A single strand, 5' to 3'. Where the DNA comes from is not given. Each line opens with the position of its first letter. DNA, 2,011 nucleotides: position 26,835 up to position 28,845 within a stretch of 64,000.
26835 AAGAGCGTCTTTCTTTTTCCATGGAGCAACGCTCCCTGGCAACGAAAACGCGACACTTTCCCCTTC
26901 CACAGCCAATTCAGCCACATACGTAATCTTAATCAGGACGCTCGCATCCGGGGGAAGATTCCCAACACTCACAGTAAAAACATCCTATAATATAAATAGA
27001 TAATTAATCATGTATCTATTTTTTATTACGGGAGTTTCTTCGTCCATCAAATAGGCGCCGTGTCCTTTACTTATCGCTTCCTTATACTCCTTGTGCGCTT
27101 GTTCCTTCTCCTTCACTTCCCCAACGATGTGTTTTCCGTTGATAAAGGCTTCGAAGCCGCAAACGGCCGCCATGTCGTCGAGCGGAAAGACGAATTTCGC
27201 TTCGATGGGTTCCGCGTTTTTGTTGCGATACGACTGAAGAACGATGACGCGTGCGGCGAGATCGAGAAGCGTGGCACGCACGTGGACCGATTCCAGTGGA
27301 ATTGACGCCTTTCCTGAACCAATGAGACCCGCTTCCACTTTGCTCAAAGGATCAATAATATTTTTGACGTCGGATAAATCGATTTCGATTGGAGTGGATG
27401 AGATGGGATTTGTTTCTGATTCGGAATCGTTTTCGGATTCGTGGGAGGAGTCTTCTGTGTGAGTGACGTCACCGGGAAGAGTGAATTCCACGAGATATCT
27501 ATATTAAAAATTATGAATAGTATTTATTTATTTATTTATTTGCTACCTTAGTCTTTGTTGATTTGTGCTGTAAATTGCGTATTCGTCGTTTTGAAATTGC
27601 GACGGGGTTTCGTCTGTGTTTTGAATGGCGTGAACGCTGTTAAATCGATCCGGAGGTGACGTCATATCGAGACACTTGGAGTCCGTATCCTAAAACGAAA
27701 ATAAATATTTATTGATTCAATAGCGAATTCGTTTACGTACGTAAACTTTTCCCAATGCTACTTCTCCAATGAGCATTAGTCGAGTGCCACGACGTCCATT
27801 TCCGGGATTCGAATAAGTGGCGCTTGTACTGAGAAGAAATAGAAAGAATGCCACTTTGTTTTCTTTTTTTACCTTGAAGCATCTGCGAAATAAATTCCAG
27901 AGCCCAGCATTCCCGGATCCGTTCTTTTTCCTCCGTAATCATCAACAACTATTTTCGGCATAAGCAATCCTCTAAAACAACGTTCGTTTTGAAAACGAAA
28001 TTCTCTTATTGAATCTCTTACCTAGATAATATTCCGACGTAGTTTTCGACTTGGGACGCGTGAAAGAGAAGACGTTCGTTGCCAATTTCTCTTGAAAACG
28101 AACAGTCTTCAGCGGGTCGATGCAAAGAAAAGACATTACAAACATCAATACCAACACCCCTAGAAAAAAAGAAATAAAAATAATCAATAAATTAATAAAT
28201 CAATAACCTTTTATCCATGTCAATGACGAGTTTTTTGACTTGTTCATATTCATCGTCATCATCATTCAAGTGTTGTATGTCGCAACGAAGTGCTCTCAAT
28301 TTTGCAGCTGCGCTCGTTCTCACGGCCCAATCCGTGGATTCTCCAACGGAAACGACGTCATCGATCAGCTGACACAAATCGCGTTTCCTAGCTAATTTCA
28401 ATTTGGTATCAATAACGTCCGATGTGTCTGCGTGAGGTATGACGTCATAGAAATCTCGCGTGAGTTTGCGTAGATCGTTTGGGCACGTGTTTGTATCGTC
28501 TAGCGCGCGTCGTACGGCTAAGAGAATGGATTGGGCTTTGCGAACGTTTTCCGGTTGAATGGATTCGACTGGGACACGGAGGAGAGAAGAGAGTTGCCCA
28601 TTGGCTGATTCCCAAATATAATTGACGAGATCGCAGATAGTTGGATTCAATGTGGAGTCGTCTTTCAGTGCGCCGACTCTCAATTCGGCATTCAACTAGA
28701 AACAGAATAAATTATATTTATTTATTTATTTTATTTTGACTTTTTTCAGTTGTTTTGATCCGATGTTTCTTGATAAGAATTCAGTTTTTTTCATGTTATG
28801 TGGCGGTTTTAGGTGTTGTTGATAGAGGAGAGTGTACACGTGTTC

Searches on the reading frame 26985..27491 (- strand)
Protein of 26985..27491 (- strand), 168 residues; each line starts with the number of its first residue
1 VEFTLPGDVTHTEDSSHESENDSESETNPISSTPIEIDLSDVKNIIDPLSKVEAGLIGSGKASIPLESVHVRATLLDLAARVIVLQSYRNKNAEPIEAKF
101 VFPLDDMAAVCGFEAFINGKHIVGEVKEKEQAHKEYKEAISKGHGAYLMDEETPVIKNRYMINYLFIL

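Call 63: search_protein_families(library=pfam, proteins=[window:26985-27491:-], max_evalue=0.01)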
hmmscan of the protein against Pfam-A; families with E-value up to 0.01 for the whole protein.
window:26985-27491:- (168 aa): 2 families
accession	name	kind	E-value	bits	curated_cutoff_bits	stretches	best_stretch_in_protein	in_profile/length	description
PF08487.16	VIT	-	8.1e-29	100.5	26.5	1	66-154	1-89/111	Vault protein inter-alpha-trypsin domain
PF13757.12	VIT_2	-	1.6e-15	57.1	23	1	61-130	9-78/78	Vault protein inter-alpha-trypsin domain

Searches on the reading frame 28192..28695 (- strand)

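Call 63: search_protein_families(library=pfam, proteins=[window:28192-28695:-], max_evalue=0.01)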
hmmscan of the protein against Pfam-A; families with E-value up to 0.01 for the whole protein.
window:28192-28695:- (167 aa): 1 family
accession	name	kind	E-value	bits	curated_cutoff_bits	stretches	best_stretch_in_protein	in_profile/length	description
PF02877.19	PARP_reg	-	2.6e-08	34.5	26.8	1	14-114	1-112/135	Poly(ADP-ribose) polymerase, regulatory domain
